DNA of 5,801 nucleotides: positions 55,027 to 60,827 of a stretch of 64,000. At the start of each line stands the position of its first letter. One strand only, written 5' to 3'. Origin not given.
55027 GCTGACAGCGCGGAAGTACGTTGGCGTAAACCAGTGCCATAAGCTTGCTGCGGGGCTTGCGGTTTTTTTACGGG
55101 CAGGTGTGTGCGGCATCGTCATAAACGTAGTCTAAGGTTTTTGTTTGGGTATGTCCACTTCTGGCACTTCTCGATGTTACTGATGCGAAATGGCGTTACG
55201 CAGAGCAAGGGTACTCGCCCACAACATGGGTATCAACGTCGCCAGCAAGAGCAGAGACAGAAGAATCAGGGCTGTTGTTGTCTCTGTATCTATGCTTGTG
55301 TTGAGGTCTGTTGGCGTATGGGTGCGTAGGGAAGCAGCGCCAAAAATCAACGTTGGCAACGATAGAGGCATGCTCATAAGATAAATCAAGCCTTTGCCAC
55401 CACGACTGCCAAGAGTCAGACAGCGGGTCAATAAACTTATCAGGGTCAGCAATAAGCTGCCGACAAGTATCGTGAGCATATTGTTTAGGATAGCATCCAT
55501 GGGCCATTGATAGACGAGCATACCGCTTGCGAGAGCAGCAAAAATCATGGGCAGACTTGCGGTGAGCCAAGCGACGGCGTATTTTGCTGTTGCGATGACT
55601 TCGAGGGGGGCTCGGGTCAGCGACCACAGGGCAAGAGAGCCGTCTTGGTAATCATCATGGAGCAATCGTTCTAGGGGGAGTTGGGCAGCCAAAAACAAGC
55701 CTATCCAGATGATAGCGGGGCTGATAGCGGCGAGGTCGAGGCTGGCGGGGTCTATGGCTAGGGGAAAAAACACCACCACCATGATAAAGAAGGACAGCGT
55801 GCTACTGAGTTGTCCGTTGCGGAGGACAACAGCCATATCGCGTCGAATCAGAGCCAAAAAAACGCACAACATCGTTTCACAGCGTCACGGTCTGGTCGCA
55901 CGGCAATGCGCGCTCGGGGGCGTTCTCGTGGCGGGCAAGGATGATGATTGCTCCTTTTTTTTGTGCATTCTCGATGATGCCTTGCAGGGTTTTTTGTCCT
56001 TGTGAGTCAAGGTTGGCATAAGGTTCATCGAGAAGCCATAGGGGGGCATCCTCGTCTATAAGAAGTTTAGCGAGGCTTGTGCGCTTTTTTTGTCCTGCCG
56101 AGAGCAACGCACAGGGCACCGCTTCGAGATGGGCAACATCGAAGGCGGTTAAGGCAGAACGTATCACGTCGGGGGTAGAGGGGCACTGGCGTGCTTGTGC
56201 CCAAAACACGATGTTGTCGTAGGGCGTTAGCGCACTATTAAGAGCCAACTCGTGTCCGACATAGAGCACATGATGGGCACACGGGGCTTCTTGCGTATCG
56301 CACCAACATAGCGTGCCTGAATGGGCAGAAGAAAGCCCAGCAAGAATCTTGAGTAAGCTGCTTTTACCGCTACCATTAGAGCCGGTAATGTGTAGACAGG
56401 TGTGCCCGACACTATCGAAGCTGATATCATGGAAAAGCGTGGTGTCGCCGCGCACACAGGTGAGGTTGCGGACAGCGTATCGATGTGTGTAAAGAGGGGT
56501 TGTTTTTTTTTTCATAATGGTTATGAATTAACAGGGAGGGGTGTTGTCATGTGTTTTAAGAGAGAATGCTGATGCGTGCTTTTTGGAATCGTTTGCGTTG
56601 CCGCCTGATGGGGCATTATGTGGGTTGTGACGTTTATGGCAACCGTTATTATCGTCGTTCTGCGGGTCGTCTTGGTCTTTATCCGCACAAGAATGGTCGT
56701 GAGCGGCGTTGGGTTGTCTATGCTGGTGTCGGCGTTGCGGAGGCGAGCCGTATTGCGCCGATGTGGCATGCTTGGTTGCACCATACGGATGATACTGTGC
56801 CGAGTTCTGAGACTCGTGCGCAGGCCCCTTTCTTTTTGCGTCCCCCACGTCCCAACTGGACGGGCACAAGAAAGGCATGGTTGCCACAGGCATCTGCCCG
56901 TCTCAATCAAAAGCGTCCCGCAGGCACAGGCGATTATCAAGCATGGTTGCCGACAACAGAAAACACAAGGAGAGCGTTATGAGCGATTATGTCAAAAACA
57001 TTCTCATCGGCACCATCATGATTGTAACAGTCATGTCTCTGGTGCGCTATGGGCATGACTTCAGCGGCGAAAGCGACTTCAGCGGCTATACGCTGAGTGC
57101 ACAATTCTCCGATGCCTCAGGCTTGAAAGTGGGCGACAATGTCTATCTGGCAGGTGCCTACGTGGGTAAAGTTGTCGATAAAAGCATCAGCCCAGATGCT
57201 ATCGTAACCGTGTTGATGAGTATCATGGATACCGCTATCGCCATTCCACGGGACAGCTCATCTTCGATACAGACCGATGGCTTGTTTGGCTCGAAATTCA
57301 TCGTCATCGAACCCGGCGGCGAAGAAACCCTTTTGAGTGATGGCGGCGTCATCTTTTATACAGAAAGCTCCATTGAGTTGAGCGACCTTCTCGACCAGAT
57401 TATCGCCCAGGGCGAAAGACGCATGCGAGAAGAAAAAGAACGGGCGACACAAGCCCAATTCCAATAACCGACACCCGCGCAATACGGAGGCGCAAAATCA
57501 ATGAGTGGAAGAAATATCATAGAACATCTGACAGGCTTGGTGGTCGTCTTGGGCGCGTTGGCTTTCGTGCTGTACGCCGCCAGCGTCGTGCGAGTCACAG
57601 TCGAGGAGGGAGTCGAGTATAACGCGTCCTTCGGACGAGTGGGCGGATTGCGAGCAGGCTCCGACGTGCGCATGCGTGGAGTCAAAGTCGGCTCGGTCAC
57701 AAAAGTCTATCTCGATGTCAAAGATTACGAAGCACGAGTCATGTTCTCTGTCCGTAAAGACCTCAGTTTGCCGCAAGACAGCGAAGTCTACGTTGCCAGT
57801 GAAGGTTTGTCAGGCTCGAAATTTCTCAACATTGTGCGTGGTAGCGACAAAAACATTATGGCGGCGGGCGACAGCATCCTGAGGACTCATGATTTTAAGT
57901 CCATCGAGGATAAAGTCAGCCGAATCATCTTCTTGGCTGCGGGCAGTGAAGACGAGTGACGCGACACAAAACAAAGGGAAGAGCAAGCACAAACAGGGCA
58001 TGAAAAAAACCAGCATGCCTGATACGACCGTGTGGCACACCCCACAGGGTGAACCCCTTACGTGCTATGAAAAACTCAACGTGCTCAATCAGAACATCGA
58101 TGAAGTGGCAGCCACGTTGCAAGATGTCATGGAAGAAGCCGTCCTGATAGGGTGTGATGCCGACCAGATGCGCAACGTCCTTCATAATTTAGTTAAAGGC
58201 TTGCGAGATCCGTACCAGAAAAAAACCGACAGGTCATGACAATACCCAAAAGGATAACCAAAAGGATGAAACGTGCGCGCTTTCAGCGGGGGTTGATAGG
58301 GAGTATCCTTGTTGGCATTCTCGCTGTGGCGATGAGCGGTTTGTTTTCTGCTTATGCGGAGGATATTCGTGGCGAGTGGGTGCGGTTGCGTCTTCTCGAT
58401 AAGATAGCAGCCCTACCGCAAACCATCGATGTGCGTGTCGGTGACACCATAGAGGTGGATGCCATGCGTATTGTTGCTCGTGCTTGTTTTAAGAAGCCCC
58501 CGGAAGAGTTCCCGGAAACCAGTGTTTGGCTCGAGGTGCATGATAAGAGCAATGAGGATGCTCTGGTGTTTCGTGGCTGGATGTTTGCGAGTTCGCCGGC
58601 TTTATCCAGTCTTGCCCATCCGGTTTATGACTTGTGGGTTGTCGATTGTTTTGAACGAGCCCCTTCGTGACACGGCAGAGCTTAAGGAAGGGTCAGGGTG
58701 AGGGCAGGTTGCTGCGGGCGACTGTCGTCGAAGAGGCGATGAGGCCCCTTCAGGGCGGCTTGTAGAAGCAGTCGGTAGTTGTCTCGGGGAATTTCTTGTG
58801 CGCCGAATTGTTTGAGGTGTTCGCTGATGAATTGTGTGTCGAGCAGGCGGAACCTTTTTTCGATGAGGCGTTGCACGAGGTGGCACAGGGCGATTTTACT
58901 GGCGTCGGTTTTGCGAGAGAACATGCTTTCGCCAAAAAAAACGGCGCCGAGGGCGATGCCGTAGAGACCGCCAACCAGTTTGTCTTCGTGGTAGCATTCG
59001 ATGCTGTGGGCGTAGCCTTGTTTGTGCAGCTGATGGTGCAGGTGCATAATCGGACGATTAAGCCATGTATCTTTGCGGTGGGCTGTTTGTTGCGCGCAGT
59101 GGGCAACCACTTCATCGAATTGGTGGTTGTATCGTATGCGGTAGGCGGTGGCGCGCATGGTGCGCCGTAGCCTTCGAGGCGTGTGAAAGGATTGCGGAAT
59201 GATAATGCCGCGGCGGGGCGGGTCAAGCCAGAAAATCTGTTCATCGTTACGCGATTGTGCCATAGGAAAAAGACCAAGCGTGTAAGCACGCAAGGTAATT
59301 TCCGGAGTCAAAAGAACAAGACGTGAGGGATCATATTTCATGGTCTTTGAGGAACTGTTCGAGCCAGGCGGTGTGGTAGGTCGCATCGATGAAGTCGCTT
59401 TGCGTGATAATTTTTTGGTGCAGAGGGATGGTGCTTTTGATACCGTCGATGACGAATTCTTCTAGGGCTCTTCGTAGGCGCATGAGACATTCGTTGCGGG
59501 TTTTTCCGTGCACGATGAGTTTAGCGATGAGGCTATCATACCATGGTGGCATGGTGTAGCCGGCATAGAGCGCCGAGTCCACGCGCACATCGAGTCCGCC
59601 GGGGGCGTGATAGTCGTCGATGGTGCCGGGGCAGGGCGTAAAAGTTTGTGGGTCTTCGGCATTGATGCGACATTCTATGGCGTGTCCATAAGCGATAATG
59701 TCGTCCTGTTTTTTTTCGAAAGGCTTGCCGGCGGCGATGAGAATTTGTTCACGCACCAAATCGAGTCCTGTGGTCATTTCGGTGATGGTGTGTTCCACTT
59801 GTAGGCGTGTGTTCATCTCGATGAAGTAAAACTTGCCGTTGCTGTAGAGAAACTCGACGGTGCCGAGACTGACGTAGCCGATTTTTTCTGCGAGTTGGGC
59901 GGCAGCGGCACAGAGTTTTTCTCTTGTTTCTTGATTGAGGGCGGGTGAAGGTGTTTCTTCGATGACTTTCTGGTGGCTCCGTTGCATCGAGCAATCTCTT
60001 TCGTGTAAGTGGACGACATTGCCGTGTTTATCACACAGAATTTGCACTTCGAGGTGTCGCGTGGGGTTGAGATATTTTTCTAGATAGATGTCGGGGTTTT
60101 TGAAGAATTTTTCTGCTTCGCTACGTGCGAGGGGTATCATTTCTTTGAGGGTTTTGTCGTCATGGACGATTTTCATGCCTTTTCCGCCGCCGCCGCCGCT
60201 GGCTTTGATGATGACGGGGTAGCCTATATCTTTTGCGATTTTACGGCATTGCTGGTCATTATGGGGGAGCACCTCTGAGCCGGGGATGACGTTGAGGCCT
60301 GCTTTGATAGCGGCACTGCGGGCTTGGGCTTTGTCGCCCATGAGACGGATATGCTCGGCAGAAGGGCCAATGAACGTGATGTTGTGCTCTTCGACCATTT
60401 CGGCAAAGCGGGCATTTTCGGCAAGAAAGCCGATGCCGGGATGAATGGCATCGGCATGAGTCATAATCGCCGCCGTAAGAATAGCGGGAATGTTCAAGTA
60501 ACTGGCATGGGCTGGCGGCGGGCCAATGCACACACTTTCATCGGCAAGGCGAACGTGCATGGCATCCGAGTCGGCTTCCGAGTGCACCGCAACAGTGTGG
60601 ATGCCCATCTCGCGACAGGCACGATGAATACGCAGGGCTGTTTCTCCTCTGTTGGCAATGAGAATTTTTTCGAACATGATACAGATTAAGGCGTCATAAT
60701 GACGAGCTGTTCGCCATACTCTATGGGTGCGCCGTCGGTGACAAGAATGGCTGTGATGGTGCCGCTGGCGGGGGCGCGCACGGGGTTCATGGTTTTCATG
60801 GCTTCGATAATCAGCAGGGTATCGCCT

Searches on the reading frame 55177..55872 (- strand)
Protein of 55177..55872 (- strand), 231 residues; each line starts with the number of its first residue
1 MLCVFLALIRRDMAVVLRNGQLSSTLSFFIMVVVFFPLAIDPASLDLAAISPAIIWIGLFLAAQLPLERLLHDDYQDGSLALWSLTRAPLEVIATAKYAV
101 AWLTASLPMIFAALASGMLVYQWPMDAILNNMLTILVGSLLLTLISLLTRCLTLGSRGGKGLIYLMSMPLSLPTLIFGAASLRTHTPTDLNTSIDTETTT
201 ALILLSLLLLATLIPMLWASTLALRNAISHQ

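Call 29: search_protein_families(library=pfam, max_evalue=0.00001, proteins=[window:55177-55872:-])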
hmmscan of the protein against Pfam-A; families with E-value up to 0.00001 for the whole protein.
window:55177-55872:- (231 aa): 1 family
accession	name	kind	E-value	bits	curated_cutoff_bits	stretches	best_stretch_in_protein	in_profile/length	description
PF03379.19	CcmB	-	7.4e-37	127.3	24.9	1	5-225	1-214/215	CcmB protein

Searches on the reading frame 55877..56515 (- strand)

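Call 29: search_protein_families(library=pfam, max_evalue=0.00001, proteins=[window:55877-56515:-])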
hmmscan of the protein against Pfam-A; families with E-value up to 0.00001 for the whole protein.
window:55877-56515:- (212 aa): 3 families
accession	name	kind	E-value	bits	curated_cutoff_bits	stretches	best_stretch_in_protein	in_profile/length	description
PF00005.33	ABC_tran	-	1.1e-19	71.9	25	1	29-166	2-136/137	ABC transporter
PF02463.25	SMC_N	-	6.6e-09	36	40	0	137-202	136-204/220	RecF/RecN/SMC N terminal domain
PF13304.12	AAA_21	-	2.2e-07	31.7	27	0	43-71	4-26/304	AAA domain, putative AbiEii toxin, Type IV TA system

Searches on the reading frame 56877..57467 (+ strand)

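Call 41: search_protein_families(library=pfam, max_evalue=0.00001, proteins=[window:56877-57467:+])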
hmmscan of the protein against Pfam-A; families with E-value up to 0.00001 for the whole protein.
window:56877-57467:+ (196 aa): 1 family
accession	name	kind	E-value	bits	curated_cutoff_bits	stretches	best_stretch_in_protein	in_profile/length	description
PF02470.25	MlaD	-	3.4e-15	56.5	25.1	1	70-147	2-81/81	MlaD protein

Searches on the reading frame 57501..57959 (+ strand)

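Call 41: search_protein_families(library=pfam, max_evalue=0.00001, proteins=[window:57501-57959:+])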
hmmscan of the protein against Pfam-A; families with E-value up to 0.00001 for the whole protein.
window:57501-57959:+ (152 aa): 1 family
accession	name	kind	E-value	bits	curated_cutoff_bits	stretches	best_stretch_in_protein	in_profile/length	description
PF02470.25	MlaD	-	1.7e-18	67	25.1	1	37-113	2-80/81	MlaD protein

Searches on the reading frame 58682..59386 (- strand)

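Call 41: search_protein_families(library=pfam, max_evalue=0.00001, proteins=[window:58682-59386:-])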
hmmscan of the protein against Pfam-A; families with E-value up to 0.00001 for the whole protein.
window:58682-59386:- (234 aa): 1 family
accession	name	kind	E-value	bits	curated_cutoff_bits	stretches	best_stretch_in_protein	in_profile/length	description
PF03588.20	Leu_Phe_trans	-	4.4e-65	218.8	22.7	1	29-200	2-171/171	Leucyl/phenylalanyl-tRNA protein transferase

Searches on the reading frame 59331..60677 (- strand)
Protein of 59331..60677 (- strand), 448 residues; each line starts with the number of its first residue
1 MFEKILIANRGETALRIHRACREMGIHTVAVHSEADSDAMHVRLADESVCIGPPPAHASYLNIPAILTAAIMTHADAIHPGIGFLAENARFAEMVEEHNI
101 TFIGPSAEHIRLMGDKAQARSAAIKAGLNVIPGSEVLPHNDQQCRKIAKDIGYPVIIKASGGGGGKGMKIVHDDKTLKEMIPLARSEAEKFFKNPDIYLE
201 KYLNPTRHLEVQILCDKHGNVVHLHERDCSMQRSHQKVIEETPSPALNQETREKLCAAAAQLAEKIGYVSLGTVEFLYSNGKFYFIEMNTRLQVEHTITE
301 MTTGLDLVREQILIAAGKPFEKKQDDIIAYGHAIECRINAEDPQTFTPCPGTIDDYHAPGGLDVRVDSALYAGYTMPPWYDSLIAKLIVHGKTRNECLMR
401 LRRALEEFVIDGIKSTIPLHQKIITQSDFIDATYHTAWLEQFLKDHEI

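Call 41: search_protein_families(library=pfam, max_evalue=0.00001, proteins=[window:59331-60677:-])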
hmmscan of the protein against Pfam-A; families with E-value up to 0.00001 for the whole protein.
window:59331-60677:- (448 aa): 6 families
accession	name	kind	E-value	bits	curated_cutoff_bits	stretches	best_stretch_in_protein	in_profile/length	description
PF02786.22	CPSase_L_D2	-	2.8e-72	243.1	19.8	1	115-321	1-209/211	Carbamoyl-phosphate synthase L chain, ATP binding domain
PF00289.28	Biotin_carb_N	-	9.4e-45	152.1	25.5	1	1-110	1-110/110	Biotin carboxylase, N-terminal domain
PF02785.25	Biotin_carb_C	-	7.1e-39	132.7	32.4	1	335-441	1-108/108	Biotin carboxylase C-terminal domain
PF02222.28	ATP-grasp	-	3.5e-10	40.2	27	1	137-291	16-162/179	ATP-grasp domain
PF07478.18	Dala_Dala_lig_C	-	4.6e-10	39.8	24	1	139-290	23-174/204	D-ala D-ala ligase C-terminus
PF02655.19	ATP-grasp_3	-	3.2e-07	31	23.2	1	138-293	19-158/160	ATP-grasp domain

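Call 53: find_homologous_proteins(query=window:59331-60677:-, max_evalue=1e-50)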
Query window:59331-60677:- (448 aa): 8000 proteins with E <= 1e-50 among 8000 candidates; the best 120 are listed.
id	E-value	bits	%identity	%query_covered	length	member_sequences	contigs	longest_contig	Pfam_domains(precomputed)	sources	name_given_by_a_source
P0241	2.1e-291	984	95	100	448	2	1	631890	PF02786.23,PF00289.29,PF02222.28,PF02655.20,PF07478.19,PF02785.26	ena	-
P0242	4.4e-251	851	82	99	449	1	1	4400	PF02786.23,PF00289.29,PF02222.28,PF02655.20,PF07478.19,PF02785.26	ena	-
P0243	7.3e-245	831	81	99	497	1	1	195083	PF02786.23,PF00289.29,PF02222.28,PF07478.19,PF02785.26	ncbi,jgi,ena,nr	ncbi:MAG: acetyl-CoA carboxylase biotin carboxylase subunit [Alphaproteobacteria bacterium GM7ARS4]|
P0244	1.5e-205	701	69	99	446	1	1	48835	PF02786.23,PF00289.29,PF02222.28,PF02655.20,PF07478.19,PF02785.26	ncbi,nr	ncbi:MAG: acetyl-CoA carboxylase biotin carboxylase subunit [Alphaproteobacteria bacterium]|nr:acety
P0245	3.1e-205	700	69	99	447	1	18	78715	PF02786.23,PF00289.29,PF02222.28,PF07478.19,PF02785.26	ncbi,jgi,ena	-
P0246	1.6e-204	698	69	99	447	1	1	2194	PF02786.23,PF00289.29,PF02222.28,PF02655.20,PF07478.19,PF02785.26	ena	-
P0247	1.9e-204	698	69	99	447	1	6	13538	PF02786.23,PF00289.29,PF02222.28,PF07478.19,PF02785.26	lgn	-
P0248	2.2e-204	697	69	99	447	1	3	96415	PF02786.23,PF00289.29,PF02222.28,PF08443.17,PF02655.20,PF07478.19,PF02785.26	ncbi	-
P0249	3.8e-204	697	68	99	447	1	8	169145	PF02786.23,PF00289.29,PF02222.28,PF07478.19,PF02785.26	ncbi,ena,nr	ncbi:MAG: acetyl-CoA carboxylase biotin carboxylase subunit [Alphaproteobacteria bacterium]|nr:acety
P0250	4.1e-204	697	69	99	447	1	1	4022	PF02786.23,PF00289.29,PF02222.28,PF08443.17,PF02655.20,PF07478.19,PF02785.26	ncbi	-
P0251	6.7e-204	696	69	99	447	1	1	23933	PF02786.23,PF00289.29,PF02222.28,PF07478.19,PF02785.26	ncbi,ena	-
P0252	6.8e-204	696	69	99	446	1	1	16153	PF02786.23,PF00289.29,PF02222.28,PF02655.20,PF07478.19,PF02785.26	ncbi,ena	-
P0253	7.8e-204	696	68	99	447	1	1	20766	PF02786.23,PF00289.29,PF02222.28,PF08443.17,PF02655.20,PF07478.19,PF02785.26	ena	-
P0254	9.2e-204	695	69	99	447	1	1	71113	PF02786.23,PF00289.29,PF02222.28,PF07478.19,PF02785.26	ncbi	-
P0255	1.1e-203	695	68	99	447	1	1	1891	PF02786.23,PF00289.29,PF02222.28,PF07478.19,PF02785.26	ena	-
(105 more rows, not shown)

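Call 54: find_encoding_contigs(protein=P0241, flank=10000, max_places=3)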
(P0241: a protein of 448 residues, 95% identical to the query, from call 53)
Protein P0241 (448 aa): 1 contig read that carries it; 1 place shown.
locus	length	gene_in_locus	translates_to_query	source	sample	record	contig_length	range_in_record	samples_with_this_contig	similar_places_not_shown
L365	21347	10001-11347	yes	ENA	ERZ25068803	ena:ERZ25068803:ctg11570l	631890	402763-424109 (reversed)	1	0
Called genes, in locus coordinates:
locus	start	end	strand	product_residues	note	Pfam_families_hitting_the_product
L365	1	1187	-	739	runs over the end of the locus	PF27151:YagJ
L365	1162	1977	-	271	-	PF04851:ResIII, PF00270:DEAD, PF18766:SWI2_SNF2, PF00176:SNF2-rel_dom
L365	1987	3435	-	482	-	PF01555:N6_N4_Mtase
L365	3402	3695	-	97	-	-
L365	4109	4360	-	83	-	-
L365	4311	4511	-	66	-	-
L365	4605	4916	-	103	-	-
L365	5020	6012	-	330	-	PF01555:N6_N4_Mtase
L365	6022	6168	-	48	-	-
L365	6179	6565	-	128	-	-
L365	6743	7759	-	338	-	PF02463:SMC_N (faint), PF13175:AAA_15, PF13476:AAA_23, PF13175:AAA_15 (weak), PF13304:AAA_21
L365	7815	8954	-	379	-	PF00278:Orn_DAP_Arg_deC, PF01168:Ala_racemase_N, PF02784:Orn_Arg_deC_N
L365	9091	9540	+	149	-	PF01220:DHquinase_II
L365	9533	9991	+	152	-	PF25984:BSH_YknX (faint), PF00364:Biotin_lipoyl, PF25917:BSH_RND (weak)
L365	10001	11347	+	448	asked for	PF00289:Biotin_carb_N, PF02222:ATP-grasp, PF02655:ATP-grasp_3, PF02786:CPSase_L_D2, PF07478:Dala_Dala_lig_C, PF02785:Biotin_carb_C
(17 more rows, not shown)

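Call 55: find_encoding_contigs(protein=P0243, flank=10000, max_places=3)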
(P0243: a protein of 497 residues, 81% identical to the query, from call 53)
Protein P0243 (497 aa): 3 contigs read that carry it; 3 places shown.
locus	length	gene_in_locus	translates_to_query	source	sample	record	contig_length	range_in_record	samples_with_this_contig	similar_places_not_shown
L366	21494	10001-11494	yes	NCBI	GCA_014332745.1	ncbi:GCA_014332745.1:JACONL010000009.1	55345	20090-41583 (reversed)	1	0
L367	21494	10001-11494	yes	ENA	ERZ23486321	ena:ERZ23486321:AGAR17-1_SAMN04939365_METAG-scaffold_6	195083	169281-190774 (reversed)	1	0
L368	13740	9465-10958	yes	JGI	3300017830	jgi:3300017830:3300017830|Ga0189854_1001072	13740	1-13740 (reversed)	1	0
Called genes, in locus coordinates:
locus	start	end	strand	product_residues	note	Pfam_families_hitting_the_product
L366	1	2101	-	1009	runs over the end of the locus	PF04851:ResIII, PF00270:DEAD, PF19778:RE_endonuc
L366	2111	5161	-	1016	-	PF04851:ResIII, PF27151:YagJ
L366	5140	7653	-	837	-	PF01555:N6_N4_Mtase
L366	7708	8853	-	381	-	PF00278:Orn_DAP_Arg_deC, PF01168:Ala_racemase_N (weak), PF02784:Orn_Arg_deC_N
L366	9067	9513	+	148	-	PF01220:DHquinase_II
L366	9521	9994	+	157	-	PF00364:Biotin_lipoyl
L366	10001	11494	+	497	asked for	PF00289:Biotin_carb_N, PF02222:ATP-grasp, PF02786:CPSase_L_D2, PF07478:Dala_Dala_lig_C, PF02785:Biotin_carb_C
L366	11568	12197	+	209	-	PF03588:Leu_Phe_trans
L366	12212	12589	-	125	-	PF09923:DUF2155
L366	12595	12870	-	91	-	-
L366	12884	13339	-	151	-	PF02470:MlaD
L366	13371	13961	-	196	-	PF02470:MlaD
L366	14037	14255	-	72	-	PF05071:NDUFA12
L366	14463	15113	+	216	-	PF02463:SMC_N (faint), PF00005:ABC_tran, PF13304:AAA_21 (faint)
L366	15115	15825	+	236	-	PF03379:CcmB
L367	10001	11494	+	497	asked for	PF00289:Biotin_carb_N, PF02222:ATP-grasp, PF02786:CPSase_L_D2, PF07478:Dala_Dala_lig_C, PF02785:Biotin_carb_C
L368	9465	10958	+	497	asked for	PF00289:Biotin_carb_N, PF02222:ATP-grasp, PF02786:CPSase_L_D2, PF07478:Dala_Dala_lig_C, PF02785:Biotin_carb_C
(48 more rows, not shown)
